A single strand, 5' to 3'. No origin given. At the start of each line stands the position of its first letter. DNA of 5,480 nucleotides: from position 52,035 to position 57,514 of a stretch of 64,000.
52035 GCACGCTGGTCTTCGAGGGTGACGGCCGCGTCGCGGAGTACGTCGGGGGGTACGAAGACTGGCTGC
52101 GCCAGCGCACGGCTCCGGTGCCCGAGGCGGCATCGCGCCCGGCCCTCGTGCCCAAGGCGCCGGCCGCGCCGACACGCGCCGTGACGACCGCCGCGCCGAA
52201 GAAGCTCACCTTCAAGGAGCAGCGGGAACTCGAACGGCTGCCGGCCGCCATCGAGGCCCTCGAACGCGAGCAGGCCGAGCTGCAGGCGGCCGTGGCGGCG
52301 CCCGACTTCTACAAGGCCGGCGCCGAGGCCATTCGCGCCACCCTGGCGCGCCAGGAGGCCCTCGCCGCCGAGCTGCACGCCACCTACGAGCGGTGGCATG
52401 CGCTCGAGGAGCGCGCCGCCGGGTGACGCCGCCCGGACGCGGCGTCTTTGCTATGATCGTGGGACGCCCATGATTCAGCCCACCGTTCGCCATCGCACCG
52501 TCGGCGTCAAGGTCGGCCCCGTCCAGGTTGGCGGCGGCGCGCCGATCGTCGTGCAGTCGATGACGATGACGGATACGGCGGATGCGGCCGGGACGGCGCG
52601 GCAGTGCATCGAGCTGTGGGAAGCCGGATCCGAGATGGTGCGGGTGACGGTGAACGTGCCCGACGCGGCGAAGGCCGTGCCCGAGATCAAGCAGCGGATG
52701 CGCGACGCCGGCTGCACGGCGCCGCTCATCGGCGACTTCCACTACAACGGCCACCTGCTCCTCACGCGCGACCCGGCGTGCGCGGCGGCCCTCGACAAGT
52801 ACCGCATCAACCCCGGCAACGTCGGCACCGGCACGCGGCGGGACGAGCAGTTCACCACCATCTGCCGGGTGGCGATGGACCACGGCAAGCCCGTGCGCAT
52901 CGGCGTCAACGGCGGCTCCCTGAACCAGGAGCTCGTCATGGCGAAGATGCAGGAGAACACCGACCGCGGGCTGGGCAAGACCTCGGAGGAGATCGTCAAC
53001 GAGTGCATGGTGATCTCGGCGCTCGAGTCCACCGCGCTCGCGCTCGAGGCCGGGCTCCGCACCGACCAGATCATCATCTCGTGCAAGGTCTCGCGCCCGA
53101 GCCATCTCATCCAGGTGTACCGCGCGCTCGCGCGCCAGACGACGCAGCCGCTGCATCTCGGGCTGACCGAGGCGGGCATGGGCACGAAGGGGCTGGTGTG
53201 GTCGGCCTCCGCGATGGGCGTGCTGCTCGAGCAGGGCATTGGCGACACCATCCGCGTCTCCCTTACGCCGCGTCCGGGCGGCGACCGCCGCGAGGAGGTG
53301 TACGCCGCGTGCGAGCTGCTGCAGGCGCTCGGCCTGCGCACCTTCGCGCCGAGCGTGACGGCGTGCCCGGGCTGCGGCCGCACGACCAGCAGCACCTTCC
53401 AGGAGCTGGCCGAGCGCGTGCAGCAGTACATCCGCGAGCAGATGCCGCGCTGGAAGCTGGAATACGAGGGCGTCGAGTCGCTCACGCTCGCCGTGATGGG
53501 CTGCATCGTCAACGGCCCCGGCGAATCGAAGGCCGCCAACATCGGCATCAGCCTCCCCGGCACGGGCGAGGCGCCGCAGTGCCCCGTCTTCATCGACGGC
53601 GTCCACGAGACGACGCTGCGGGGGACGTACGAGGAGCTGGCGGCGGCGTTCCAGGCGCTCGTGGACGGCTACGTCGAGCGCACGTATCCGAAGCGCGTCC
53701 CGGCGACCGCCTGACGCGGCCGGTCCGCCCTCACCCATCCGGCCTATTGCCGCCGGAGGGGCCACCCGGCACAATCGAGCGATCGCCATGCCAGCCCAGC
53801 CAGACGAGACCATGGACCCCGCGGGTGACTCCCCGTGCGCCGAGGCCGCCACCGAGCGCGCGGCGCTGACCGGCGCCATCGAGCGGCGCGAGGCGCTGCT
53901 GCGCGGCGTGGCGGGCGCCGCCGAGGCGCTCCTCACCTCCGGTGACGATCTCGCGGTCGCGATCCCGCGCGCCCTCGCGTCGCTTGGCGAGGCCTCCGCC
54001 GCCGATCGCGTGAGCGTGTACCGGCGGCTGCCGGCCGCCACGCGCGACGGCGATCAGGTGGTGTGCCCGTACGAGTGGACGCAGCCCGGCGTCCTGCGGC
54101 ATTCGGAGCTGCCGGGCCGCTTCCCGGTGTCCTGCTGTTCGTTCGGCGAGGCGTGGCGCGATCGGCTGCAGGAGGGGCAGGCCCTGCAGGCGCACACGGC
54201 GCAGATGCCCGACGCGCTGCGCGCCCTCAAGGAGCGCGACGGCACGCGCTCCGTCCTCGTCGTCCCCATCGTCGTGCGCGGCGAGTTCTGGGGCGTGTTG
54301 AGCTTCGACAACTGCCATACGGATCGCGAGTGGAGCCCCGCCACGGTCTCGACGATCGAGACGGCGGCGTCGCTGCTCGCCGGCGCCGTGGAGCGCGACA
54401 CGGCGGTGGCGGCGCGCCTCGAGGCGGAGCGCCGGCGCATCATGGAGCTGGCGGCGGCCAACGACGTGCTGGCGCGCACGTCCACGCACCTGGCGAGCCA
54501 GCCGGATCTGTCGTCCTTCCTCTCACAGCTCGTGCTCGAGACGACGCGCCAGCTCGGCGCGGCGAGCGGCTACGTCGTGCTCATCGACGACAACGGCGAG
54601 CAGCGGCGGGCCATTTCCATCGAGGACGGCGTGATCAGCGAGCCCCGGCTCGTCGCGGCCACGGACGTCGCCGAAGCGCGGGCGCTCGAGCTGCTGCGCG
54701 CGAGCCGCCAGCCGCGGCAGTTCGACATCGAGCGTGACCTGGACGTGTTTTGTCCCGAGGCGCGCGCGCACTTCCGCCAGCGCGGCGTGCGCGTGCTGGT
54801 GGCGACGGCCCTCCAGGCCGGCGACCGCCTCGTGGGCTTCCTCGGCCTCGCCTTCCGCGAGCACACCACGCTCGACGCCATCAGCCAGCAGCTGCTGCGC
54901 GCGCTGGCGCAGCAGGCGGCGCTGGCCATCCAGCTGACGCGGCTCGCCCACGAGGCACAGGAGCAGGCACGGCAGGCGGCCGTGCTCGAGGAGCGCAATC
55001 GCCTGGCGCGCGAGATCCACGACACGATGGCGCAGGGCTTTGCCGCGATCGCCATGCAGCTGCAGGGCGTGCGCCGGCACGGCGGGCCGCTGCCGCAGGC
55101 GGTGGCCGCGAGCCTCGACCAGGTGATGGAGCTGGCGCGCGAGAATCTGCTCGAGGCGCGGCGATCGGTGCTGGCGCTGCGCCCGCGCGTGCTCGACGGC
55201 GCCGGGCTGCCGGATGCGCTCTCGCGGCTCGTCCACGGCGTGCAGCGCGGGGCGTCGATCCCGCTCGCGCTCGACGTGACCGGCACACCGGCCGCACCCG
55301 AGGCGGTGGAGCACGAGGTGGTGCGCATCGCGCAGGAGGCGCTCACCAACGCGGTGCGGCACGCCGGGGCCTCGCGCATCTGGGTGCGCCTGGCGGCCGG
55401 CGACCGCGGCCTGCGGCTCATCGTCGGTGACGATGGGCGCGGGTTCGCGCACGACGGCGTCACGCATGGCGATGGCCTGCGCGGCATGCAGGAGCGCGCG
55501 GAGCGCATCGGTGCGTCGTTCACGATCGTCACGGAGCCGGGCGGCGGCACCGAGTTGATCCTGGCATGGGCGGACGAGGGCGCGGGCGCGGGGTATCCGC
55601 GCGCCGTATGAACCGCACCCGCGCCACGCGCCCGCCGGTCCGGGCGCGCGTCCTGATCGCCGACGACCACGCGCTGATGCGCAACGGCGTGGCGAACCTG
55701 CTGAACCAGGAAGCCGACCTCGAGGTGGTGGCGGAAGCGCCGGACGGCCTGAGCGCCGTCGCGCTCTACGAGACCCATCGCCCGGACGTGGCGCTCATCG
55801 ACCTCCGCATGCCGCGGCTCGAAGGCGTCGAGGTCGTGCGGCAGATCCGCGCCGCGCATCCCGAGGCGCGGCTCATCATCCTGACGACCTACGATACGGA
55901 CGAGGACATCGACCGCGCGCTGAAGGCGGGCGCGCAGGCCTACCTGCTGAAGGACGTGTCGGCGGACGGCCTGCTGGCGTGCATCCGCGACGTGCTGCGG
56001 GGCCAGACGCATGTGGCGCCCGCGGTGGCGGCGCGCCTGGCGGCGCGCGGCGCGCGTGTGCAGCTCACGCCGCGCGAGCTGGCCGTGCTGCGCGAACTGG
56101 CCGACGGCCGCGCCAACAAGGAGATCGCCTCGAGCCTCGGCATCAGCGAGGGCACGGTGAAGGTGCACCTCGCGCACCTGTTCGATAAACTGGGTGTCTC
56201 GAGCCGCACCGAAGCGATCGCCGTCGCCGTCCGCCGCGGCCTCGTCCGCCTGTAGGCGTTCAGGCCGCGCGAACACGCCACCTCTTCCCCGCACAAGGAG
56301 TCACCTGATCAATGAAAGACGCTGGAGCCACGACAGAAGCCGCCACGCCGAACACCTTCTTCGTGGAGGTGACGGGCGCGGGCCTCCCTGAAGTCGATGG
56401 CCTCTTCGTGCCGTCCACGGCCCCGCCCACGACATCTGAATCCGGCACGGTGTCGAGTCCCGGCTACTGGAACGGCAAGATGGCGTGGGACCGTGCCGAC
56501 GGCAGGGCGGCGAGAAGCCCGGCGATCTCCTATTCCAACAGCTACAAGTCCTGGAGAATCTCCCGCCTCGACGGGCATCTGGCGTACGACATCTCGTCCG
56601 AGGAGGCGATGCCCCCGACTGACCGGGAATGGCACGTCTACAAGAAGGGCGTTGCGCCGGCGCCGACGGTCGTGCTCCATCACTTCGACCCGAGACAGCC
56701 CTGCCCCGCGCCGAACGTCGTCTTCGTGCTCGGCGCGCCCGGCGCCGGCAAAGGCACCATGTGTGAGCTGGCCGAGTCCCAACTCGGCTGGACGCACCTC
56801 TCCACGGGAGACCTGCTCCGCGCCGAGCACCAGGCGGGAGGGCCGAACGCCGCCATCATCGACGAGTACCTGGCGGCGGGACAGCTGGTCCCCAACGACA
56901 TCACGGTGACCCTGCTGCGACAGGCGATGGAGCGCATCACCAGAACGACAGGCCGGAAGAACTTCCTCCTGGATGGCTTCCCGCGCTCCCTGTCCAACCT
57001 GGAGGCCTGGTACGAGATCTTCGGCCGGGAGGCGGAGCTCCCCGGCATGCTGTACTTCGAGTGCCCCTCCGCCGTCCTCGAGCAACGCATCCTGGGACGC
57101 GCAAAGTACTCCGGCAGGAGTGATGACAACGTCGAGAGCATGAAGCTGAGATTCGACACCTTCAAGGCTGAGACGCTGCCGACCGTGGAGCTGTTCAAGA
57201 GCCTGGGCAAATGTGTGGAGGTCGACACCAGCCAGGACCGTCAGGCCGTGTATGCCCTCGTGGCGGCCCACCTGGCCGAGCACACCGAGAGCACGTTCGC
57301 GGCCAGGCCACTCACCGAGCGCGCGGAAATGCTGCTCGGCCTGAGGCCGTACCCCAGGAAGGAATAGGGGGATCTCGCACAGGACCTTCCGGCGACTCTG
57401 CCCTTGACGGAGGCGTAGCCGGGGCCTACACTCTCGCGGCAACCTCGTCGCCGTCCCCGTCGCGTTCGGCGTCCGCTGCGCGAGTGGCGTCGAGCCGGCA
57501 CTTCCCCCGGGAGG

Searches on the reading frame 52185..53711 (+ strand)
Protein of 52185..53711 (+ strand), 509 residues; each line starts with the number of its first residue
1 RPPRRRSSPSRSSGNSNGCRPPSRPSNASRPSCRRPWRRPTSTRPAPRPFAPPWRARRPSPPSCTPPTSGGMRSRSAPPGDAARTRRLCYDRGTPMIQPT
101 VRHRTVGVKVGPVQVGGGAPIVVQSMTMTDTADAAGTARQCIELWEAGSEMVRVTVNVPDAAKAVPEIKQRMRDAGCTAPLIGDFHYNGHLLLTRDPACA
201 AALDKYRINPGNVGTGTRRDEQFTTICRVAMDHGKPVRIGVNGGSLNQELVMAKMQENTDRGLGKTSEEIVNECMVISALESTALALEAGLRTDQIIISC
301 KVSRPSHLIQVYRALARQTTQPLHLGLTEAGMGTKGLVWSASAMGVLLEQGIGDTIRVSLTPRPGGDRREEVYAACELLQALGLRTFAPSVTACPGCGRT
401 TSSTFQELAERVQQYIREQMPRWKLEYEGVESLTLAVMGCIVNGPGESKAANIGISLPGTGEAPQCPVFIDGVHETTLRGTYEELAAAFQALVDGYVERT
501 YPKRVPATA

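Call 77: search_protein_families(library=pfam, proteins=[window:52185-53711:+], max_evalue=0.00001)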
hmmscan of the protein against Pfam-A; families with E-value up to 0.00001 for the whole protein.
window:52185-53711:+ (509 aa): 1 family
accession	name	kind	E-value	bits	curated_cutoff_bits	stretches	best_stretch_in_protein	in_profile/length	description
PF04551.19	GcpE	-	7.7e-106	354.4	32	1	107-491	3-339/343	GcpE protein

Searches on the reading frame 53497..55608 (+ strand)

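Call 77: search_protein_families(library=pfam, proteins=[window:53497-55608:+], max_evalue=0.00001)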
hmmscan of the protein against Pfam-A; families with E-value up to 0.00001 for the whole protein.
window:53497-55608:+ (704 aa): 5 families
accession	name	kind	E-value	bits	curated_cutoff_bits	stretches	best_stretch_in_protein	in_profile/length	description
PF01590.32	GAF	-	1.9e-22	80.7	22.4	2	152-298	2-133/133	GAF domain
PF07730.19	HisKA_3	-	2.4e-17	63.7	24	1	499-566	1-68/68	Histidine kinase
PF13185.12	GAF_2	-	1.7e-14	54.6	28.6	1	342-479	7-136/136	GAF domain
PF13492.12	GAF_3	-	4.1e-11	43.8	27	0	342-479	6-128/129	GAF domain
PF02518.31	HATPase_c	-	1.3e-10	42.1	26.4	1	605-689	3-105/111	Histidine kinase-, DNA gyrase B-, and HSP90-like ATPase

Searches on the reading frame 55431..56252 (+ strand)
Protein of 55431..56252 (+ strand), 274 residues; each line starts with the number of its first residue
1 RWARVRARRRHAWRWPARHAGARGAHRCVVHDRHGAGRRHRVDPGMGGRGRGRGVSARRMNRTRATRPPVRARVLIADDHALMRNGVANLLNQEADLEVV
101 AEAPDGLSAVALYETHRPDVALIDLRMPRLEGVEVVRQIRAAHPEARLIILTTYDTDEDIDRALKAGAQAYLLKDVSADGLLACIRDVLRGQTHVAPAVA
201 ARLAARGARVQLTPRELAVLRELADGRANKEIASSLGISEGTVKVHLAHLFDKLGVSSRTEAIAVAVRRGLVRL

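Call 77: search_protein_families(library=pfam, proteins=[window:55431-56252:+], max_evalue=0.00001)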
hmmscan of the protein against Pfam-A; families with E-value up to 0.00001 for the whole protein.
window:55431-56252:+ (274 aa): 3 families
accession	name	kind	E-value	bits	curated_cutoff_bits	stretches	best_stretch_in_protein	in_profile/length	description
PF00072.30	Response_reg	-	2.1e-28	99.1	30.2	1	74-185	1-110/111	Response regulator receiver domain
PF00196.25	GerE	-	1.4e-21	76.3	23.5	1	211-266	2-57/57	Bacterial regulatory proteins, luxR family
PF08281.18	Sigma70_r4_2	-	9.1e-06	25.7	25.7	0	211-249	10-49/54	Sigma-70, region 4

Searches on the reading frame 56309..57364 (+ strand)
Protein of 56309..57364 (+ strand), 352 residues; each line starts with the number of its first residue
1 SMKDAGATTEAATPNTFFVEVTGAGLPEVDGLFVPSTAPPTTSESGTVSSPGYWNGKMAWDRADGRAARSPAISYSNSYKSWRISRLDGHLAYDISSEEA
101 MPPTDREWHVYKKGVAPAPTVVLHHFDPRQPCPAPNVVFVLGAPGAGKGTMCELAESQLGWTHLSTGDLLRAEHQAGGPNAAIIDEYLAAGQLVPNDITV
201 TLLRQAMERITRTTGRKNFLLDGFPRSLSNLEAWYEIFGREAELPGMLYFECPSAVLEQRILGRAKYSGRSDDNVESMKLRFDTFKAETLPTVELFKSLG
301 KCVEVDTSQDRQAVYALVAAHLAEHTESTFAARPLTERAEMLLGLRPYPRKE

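Call 77: search_protein_families(library=pfam, proteins=[window:56309-57364:+], max_evalue=0.00001)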
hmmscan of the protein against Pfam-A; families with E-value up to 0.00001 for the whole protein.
window:56309-57364:+ (352 aa): 3 families
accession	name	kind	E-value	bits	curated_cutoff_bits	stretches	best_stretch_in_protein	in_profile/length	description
PF00406.28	ADK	-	1.6e-36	126.1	26.8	1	140-299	1-149/151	Adenylate kinase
PF13207.12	AAA_17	-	5.9e-26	91.8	27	1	141-279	1-136/136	AAA domain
PF13671.12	AAA_33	-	2.4e-06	28.3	27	1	137-282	1-140/143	AAA domain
